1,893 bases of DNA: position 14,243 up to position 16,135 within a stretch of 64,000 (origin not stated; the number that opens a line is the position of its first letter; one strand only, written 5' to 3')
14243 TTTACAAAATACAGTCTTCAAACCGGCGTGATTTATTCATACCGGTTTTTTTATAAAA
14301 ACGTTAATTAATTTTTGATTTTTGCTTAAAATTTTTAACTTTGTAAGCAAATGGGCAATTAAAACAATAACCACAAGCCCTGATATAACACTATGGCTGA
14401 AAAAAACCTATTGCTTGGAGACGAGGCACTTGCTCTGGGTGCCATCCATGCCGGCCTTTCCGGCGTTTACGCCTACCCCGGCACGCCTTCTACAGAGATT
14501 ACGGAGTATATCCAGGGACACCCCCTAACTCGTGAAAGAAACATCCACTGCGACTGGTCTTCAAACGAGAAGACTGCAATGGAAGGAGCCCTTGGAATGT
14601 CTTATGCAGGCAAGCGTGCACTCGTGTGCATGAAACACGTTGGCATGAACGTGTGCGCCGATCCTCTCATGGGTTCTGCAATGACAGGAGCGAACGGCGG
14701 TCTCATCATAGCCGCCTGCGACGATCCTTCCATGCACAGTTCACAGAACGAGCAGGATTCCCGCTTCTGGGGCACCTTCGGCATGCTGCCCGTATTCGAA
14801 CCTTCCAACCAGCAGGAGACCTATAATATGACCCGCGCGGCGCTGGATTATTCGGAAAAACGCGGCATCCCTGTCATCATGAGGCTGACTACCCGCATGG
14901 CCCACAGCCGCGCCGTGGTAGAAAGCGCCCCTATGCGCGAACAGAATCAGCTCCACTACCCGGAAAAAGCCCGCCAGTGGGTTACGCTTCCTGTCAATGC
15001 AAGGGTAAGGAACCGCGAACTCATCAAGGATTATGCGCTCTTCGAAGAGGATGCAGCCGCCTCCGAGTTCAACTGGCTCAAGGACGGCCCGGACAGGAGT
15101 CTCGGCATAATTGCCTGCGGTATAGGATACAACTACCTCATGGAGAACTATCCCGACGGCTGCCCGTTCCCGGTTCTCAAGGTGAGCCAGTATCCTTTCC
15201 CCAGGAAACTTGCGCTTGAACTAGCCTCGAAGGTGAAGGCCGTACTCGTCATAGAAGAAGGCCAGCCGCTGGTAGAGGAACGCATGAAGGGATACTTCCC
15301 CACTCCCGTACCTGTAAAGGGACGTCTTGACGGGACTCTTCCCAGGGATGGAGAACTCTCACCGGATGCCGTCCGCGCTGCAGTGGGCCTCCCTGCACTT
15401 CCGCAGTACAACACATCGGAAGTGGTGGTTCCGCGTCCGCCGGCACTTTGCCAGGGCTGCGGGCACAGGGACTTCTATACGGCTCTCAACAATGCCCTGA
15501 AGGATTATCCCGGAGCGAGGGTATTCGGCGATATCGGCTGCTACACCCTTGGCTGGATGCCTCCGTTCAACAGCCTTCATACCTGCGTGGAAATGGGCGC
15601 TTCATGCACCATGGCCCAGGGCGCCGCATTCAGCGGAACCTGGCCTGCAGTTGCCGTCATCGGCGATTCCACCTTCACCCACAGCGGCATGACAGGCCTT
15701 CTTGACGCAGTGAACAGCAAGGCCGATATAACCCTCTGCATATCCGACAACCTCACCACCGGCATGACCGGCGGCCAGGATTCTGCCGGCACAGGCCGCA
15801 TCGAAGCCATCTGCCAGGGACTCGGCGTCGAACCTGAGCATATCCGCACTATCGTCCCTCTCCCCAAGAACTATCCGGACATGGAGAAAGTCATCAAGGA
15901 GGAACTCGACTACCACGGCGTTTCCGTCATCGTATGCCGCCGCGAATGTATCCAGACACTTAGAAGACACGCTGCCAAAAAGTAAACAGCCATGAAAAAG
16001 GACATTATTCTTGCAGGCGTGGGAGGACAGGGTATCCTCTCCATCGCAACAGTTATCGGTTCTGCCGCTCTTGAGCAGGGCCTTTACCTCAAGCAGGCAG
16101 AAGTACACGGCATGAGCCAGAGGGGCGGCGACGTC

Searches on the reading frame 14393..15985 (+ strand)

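Call 78: search_protein_families(library=pfam, proteins=[window:14393-15985:+])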
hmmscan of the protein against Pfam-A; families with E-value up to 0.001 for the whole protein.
window:14393-15985:+ (530 aa): 3 families
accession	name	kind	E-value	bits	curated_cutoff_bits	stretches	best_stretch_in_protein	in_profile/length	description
PF02775.26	TPP_enzyme_C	-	2.9e-12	47.1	21.9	1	380-513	1-149/151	Thiamine pyrophosphate enzyme, C-terminal TPP binding domain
PF01855.24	POR_N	-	3.4e-11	43.8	27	1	16-191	2-180/231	Pyruvate flavodoxin/ferredoxin oxidoreductase, thiamine diP-bdg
PF02776.23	TPP_enzyme_N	-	0.00065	19.9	26.8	0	19-86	13-75/119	Thiamine pyrophosphate enzyme, N-terminal TPP binding domain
